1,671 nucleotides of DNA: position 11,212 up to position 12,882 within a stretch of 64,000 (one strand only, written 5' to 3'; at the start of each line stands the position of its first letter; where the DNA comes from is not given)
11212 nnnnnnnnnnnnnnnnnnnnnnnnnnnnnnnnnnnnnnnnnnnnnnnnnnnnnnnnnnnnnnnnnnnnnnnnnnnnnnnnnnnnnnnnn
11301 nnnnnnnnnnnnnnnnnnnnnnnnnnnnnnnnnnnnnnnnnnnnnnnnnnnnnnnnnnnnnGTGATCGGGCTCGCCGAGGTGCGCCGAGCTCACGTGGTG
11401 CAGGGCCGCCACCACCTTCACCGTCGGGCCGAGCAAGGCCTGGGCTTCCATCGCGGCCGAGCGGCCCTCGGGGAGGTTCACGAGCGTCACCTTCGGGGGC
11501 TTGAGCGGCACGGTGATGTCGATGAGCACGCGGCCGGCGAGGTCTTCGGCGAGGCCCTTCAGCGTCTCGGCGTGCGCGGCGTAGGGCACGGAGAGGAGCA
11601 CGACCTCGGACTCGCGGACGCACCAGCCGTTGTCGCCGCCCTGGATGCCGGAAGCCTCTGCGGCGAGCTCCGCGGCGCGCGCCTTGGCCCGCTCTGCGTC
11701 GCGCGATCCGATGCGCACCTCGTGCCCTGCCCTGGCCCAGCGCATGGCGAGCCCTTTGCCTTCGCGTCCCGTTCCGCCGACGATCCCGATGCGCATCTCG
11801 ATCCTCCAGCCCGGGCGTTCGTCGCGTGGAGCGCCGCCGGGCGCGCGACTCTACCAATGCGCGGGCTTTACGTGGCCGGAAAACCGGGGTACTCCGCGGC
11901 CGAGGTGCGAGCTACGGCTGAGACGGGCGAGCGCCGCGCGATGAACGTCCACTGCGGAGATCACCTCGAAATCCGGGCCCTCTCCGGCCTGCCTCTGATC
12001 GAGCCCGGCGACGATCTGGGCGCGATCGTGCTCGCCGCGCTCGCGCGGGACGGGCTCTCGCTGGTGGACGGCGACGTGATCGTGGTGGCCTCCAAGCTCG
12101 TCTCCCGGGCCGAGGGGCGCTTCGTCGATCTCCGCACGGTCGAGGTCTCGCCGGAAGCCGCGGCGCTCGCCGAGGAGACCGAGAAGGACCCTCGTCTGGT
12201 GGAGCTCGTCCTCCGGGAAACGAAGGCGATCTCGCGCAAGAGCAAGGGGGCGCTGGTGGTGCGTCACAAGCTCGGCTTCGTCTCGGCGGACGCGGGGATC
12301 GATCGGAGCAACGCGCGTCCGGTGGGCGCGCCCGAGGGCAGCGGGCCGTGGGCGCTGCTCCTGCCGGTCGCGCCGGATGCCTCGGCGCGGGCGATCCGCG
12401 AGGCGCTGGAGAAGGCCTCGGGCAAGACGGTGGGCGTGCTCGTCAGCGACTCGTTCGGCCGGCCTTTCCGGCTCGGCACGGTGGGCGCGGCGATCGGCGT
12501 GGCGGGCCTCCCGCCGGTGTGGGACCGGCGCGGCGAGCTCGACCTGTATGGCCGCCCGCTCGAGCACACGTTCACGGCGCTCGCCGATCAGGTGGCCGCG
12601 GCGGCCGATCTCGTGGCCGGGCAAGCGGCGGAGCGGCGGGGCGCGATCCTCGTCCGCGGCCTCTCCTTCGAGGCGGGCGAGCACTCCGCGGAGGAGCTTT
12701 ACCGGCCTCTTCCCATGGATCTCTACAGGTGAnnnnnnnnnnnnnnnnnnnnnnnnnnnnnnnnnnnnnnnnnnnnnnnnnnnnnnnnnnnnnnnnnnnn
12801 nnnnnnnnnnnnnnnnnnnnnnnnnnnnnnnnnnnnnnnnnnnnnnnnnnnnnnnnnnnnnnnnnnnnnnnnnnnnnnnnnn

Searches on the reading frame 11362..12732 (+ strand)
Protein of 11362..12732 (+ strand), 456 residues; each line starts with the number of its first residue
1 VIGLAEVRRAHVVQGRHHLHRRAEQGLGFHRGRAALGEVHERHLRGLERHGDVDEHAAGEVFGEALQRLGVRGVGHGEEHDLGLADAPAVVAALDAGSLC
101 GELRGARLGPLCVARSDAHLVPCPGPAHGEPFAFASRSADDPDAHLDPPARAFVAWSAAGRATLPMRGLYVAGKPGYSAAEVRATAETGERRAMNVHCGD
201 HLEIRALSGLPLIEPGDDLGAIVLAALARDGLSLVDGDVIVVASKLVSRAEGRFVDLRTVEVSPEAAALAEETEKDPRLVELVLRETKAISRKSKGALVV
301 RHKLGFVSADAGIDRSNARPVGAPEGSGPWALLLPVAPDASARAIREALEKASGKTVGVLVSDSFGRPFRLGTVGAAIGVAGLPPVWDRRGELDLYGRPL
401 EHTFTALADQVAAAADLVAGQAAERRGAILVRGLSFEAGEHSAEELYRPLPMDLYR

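Call 10: search_protein_families(library=pfam, proteins=[window:11362-12732:+], max_evalue=0.001)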
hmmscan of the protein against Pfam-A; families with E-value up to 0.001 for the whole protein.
window:11362-12732:+ (456 aa): 1 family
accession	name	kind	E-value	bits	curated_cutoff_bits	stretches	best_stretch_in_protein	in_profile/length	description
PF01996.21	F420_ligase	-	1e-70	238.1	25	1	210-433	4-218/218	F420-0:Gamma-glutamyl ligase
